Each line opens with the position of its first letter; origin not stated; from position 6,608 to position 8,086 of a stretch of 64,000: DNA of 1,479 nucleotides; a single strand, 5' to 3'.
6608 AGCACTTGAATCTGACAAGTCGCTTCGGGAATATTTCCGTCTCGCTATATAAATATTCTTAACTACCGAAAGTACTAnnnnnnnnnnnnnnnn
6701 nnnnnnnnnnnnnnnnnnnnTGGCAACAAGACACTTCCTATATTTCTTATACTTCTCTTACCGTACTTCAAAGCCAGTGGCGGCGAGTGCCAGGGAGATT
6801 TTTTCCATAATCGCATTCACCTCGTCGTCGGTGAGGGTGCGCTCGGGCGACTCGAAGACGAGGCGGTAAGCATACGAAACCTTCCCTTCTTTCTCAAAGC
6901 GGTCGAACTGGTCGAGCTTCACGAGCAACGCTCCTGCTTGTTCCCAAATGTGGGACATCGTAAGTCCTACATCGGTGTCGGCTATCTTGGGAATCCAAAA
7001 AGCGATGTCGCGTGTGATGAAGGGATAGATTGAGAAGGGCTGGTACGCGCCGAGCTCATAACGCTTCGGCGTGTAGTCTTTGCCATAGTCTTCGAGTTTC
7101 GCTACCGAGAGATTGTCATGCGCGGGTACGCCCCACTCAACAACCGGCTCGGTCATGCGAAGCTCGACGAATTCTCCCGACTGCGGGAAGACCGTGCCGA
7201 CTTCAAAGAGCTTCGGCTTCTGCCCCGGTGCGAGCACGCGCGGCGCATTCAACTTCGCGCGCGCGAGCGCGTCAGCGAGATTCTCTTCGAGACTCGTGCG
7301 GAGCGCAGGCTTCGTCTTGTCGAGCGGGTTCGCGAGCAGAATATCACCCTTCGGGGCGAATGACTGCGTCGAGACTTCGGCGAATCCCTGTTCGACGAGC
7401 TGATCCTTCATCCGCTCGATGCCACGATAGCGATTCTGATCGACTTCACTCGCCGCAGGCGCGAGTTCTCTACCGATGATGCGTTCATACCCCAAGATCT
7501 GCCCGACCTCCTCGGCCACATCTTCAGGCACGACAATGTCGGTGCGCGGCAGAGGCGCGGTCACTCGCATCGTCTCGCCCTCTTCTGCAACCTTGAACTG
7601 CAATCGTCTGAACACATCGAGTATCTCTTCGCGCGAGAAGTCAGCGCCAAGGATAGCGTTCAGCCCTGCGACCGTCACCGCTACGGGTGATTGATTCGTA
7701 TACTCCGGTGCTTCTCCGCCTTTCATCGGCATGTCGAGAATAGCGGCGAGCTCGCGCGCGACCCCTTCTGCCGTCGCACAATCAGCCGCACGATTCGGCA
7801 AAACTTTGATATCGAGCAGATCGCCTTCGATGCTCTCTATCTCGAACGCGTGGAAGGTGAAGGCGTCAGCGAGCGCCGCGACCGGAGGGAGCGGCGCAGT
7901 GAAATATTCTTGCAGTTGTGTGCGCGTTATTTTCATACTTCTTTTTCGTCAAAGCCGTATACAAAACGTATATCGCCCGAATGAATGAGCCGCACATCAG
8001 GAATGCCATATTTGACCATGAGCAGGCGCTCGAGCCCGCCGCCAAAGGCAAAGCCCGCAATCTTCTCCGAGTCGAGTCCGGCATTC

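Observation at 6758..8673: Minimal Phe-tRNA synthetase: 392-aa PheT without OB-fold, B3/B4 editing or anticodon-binding domains, plus a 246-aa PheS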

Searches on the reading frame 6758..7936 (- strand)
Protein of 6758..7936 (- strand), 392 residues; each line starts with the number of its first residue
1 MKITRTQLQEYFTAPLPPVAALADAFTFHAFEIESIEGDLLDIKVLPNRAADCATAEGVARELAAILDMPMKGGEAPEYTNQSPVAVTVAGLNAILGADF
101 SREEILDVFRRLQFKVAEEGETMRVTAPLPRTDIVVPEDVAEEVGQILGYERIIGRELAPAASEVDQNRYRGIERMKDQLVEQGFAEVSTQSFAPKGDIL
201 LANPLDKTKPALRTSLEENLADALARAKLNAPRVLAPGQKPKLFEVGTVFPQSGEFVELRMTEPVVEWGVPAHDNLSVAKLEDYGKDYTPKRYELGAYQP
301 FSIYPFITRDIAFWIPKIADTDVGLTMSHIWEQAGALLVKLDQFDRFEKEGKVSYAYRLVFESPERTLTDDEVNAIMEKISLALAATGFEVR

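Call 3: search_protein_families(library=pfam, proteins=[window:6758-7936:-], max_evalue=1)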
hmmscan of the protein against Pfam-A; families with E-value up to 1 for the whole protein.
window:6758-7936:- (392 aa): 5 families
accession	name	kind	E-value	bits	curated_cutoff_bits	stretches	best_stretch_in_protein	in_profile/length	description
PF03147.19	FDX-ACB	-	2e-17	63.8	31.1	1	302-390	1-92/94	Ferredoxin-fold anticodon binding domain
PF03484.21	B5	-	7.6e-16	58.5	28.6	1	86-150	2-67/67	tRNA synthetase B5 domain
PF17759.6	tRNA_synthFbeta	-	1.5e-05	25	22.4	1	165-253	14-109/214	Phenylalanyl tRNA synthetase beta chain CLM domain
PF11148.14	DUF2922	-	0.024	15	25.5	1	357-381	16-40/69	Protein of unknown function (DUF2922)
PF09288.16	UBA_3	-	0.18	12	20.4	0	100-118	21-39/55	Fungal ubiquitin-associated domain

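Call 4: search_protein_families(library=ncbifam, proteins=[window:6758-7936:-], max_evalue=1)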
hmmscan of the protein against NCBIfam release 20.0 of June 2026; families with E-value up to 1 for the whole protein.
window:6758-7936:- (392 aa): 5 families
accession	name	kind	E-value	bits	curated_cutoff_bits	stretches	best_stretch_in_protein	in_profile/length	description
TIGR00472.1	pheT_bact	equivalog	6.3e-50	170.2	402.65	3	82-254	405-583/798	phenylalanine--tRNA ligase subunit beta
TIGR00471.1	pheT_arch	equivalog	6.4e-13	48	282.65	2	83-193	279-388/551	phenylalanine--tRNA ligase subunit beta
TIGR00469.1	pheS_mito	equivalog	7.4e-13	47.9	258.35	1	291-384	346-443/451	phenylalanine--tRNA ligase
NF001882.0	PRK00629.5-4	equivalog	1.5e-06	26.9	527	1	92-206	403-511/725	phenylalanine--tRNA ligase subunit beta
NF051887.1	PheS_related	equivalog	1.7e-06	27.4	300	1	294-385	241-347/349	PheS-related mystery ligase SrmL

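Call 5: search_solved_structures(query=window:6758-7936:-, max_evalue=0.01, show_alignments=3)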
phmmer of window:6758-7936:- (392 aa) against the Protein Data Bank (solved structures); distinct sequences matched with E-value up to 0.01: 17.
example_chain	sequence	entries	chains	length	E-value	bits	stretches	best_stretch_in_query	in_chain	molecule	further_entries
1b70_B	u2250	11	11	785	8.7e-22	81.1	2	92-254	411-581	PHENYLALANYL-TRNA SYNTHETASE | PROTEIN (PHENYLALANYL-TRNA SYNTHETASE) | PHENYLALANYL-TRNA SYNTHETASE BETA CHAIN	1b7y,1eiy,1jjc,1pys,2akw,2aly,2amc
2iy5_B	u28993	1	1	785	1e-21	80.9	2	92-254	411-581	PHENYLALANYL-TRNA SYNTHETASE BETA CHAIN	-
2rhs_B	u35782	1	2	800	3e-18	69.4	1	77-255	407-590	Phenylalanyl-tRNA synthetase beta chain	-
2rhq_B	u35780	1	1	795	6.8e-18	68.3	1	77-255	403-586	Phenylalanyl-tRNA synthetase beta chain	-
7n8y_B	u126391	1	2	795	1.7e-13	53.8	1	84-219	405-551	Phenylalanine--tRNA ligase beta subunit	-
4p71_A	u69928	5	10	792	2e-13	53.6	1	82-230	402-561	Phenylalanine--tRNA ligase beta subunit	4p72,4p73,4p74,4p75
6p8t_A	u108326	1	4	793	5.7e-13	52.1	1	9-222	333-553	Phenylalanine--tRNA ligase beta subunit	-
3pco_B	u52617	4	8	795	9e-13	51.4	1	83-196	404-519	Phenylalanyl-tRNA synthetase, beta chain | Phenylalanine--tRNA ligase beta subunit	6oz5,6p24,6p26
5mgh_A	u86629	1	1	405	7.2e-07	32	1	297-382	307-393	Phenylalanine--tRNA ligase, mitochondrial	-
5mgv_A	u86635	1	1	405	7.3e-07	32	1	297-382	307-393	Phenylalanine--tRNA ligase, mitochondrial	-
5mgu_A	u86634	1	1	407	7.3e-07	32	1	297-382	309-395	Phenylalanine--tRNA ligase, mitochondrial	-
3cmq_A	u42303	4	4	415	7.4e-07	32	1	297-382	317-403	Phenylalanyl-tRNA synthetase, mitochondrial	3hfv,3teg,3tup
8p8x_A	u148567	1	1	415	7.5e-07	32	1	297-382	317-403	Phenylalanine--tRNA ligase, mitochondrial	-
5mgw_A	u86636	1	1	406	2.6e-06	30.2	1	297-382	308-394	Phenylalanine--tRNA ligase, mitochondrial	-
7k9m_B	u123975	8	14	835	4.6e-06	29.4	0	110-199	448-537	Phenylalanine--tRNA ligase beta subunit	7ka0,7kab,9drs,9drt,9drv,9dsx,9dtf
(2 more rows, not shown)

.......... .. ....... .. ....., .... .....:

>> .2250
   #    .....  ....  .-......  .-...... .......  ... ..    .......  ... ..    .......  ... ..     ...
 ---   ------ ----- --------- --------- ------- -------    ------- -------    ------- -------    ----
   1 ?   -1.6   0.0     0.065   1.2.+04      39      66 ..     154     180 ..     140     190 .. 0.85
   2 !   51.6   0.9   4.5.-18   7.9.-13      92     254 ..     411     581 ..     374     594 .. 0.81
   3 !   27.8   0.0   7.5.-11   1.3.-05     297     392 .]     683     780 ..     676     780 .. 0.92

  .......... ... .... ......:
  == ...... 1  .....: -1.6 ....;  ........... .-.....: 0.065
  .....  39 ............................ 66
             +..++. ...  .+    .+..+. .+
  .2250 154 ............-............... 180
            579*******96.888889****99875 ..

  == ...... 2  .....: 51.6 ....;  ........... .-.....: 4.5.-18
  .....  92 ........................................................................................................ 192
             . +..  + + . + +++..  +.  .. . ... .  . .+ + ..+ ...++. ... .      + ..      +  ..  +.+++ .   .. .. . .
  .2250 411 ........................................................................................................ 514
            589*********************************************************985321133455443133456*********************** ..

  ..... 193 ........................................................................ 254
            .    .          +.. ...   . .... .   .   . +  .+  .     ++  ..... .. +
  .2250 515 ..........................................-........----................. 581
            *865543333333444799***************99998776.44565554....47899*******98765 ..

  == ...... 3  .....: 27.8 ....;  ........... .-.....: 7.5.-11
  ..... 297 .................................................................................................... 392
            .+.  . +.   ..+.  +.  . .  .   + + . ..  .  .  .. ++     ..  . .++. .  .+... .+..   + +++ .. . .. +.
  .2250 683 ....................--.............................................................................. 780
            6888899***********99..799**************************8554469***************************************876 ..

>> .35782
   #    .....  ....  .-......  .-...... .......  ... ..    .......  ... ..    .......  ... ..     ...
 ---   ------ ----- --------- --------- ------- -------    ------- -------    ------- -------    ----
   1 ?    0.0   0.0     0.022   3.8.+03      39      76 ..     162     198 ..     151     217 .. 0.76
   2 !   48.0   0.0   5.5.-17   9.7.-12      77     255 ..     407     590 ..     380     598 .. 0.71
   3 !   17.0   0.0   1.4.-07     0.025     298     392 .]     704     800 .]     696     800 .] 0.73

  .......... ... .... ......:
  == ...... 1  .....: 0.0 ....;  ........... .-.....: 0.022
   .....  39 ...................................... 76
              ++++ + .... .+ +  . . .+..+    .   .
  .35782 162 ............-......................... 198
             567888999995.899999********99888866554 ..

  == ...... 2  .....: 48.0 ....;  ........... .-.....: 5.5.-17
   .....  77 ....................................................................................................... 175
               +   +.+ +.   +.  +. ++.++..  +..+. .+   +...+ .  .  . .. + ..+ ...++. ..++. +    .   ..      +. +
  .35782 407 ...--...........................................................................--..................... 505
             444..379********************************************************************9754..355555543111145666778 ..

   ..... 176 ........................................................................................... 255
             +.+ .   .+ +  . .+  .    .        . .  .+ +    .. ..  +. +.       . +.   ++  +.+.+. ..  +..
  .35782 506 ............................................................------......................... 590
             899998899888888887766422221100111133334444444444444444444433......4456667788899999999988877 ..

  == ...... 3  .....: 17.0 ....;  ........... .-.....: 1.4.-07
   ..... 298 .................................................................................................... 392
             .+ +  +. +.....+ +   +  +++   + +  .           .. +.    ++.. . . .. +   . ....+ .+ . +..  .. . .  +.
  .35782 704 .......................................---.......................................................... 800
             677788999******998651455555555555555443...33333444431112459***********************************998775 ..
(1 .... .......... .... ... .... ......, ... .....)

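Call 7: find_homologous_proteins(query=window:6758-7936:-, max_evalue=0.00001)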
Query window:6758-7936:- (392 aa): 937 proteins with E <= 0.00001 among 8000 candidates; the best 120 are listed.
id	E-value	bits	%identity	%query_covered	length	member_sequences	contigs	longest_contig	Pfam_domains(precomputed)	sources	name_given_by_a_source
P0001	4.8e-255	864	100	100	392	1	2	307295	PF03147.20,PF03484.22,PF17759.7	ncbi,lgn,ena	-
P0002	8.5e-176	603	71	100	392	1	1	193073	PF03147.20,PF03484.22,PF17759.7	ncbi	ncbi:MAG: phenylalanine--tRNA ligase subunit beta-related protein [Minisyncoccota bacterium]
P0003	3.0e-171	588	69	100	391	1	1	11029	PF03147.20,PF03484.22,PF17759.7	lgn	-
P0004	9.4e-171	586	72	100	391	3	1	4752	PF03147.20,PF03484.22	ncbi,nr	ncbi:MAG: hypothetical protein KGI71_02655 [Patescibacteria group bacterium]|nr:hypothetical protein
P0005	1.0e-166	573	68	100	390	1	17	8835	PF03147.20,PF03484.22,PF17759.7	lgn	-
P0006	5.3e-166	571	69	100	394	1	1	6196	PF03147.20,PF03484.22,PF17759.7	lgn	-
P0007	1.6e-164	566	67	100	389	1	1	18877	PF03147.20,PF03484.22,PF17759.7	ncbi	-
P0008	2.5e-164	565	68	100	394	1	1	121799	PF03147.20,PF03484.22,PF17759.7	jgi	jgi:phenylalanyl-tRNA synthetase beta chain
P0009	5.0e-164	564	67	100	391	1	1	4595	PF03147.20,PF03484.22,PF17759.7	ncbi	-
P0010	9.3e-162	557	65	100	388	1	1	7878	PF03147.20,PF03484.22,PF17759.7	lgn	-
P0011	1.1e-159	550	65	100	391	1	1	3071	PF03147.20,PF03484.22,PF17759.7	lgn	-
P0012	1.3e-159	550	66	100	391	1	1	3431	PF03147.20,PF03484.22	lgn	-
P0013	2.0e-158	546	67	100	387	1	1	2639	PF03147.20,PF03484.22,PF17759.7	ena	-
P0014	2.1e-158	546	66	100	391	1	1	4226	PF03147.20,PF03484.22,PF17759.7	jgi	jgi:phenylalanyl-tRNA synthetase beta subunit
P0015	3.5e-158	545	65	100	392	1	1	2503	PF03147.20,PF03484.22,PF17759.7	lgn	-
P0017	7.6e-158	544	67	79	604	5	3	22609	PF03483.23,PF03147.20,PF03484.22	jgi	jgi:phenylalanyl-tRNA synthetase beta chain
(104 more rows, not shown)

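Call 8: find_related_loci(query=window:6758-7936:-, collection=genome_contigs, flank=4000)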
Query window:6758-7936:- (392 aa) in genome_contigs; peptide patterns used: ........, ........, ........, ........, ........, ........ (x = any residue, [..] = any of these).
89 stretches matched a pattern; 64 encode a relative of the query (tblastn E <= 1e-3); 64 distinct loci.
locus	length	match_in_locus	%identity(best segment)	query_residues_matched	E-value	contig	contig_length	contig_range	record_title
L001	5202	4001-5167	67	1-392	3e-174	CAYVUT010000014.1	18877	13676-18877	MAG TPA_asm: uncultured Candidatus Saccharibacteria bacterium isolate binchicken_co134_152 genome assembly, contig: NODE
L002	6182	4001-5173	72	1-392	2e-180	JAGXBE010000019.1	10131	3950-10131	MAG: Patescibacteria group bacterium isolate REEB93 contig-150_8943, whole genome shotgun sequence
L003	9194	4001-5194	65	1-392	4e-168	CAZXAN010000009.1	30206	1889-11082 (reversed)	MAG TPA_asm: uncultured Candidatus Saccharibacteria bacterium isolate ERP113451_co1_173 genome assembly, contig: NODE_16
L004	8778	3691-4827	67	1-392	1e-166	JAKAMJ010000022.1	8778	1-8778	MAG: bacterium isolate WY5.bin169 NODE_14544_length_8778_cov_2.766848, whole genome shotgun sequence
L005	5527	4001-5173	67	1-392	3e-167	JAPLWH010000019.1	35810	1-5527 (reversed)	MAG: Candidatus Kaiserbacteria bacterium isolate LacPavin_0818_WC50_MAG_53_14 LacPavin_0818_WC50_scaffold_580137, whole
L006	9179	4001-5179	64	1-392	1e-165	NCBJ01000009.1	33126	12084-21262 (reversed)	MAG: Parcubacteria group bacterium 21-54-25 04302015_21_scaffold_90, whole genome shotgun sequence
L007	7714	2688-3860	65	1-392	2e-165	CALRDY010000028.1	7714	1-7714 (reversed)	MAG: Candidatus Nomurabacteria bacterium isolate LH-02apr19-231 genome assembly, contig: LH-02apr19-C23316, whole genome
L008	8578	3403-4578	65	1-392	2e-164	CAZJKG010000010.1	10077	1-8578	MAG TPA_asm: uncultured Candidatus Saccharibacteria bacterium isolate SRP178908_co1_344 genome assembly, contig: NODE_50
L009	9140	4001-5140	64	1-392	3e-158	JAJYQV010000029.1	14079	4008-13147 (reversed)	MAG: bacterium isolate DS4.bin61 NODE_5075_length_14079_cov_4.829343, whole genome shotgun sequence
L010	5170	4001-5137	64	1-392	5e-159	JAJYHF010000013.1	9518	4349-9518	MAG: bacterium isolate DBS1-3.bin45 NODE_15347_length_9518_cov_1.66777, whole genome shotgun sequence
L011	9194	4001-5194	62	1-392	1e-154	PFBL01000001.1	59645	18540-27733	MAG: Candidatus Kaiserbacteria bacterium CG10_big_fil_rev_8_21_14_0_10_56_12 CG10_8_21_14_0.10_scaffold_271_c, whole gen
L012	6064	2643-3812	57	1-392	7e-144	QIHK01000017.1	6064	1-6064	MAG: Candidatus Kaiserbacteria bacterium isolate SZUA-125 Ga0063293_10018741, whole genome shotgun sequence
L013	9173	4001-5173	64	1-392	4e-165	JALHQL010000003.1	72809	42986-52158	MAG: Candidatus Paceibacterota bacterium isolate bin.85 c_000000002080, whole genome shotgun sequence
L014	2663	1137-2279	60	1-392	2e-144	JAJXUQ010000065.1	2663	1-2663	MAG: bacterium isolate BP5.bin105 NODE_90246_length_2663_cov_2.189274, whole genome shotgun sequence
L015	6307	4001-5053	62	48-392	9e-131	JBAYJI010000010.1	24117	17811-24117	MAG: Candidatus Paceibacterota bacterium isolate SO_2016_GW1_52 scaffold03649_OW334_2016, whole genome shotgun sequence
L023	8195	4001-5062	58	48-392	4e-118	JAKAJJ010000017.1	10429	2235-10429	MAG: bacterium isolate WY3.bin89 NODE_11960_length_10429_cov_1.524558, whole genome shotgun sequence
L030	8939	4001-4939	60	85-392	4e-110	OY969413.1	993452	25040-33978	MAG: Candidatus Kaiserbacteria bacterium isolate MFD01223.bin.1.23 genome assembly, chromosome: 1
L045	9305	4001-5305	39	1-392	1e-78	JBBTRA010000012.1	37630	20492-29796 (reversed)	MAG: Patescibacteria group bacterium isolate H41-bin055_1 H41_bin055_1_000000000012, whole genome shotgun sequence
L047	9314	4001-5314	39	1-392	7e-74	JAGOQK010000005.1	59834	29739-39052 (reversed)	MAG: Candidatus Paceibacterota bacterium isolate Gw_Eff_bin_108 Gw_Eff_739_length_59834_cov_5.835815, whole genome shotg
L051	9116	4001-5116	34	61-392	1e-51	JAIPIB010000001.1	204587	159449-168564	MAG: Candidatus Paceibacterota bacterium isolate Tobar12.5m-G43 Tobar12-5m-C40, whole genome shotgun sequence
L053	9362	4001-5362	38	1-392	3e-49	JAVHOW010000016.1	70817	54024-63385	MAG: Candidatus Paceibacterota bacterium isolate auto_41_21 WB_2019_0_2um_70_length_70817_cov_11, whole genome shotgun s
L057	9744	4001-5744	39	1-392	2e-33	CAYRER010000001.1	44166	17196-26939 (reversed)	MAG TPA_asm: uncultured Candidatus Saccharibacteria bacterium isolate SRP323723_co1_135 genome assembly, contig: NODE_68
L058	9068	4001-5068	30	92-392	2e-32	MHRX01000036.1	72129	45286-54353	MAG: Candidatus Taylorbacteria bacterium RIFCSPLOWO2_01_FULL_45_15b rifcsplowo2_01_scaffold_3324, whole genome shotgun s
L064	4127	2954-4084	48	1-153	6e-12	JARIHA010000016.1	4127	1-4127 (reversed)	MAG: Candidatus Taylorbacteria bacterium isolate CullarsAll.DT.40 k141_360304, whole genome shotgun sequence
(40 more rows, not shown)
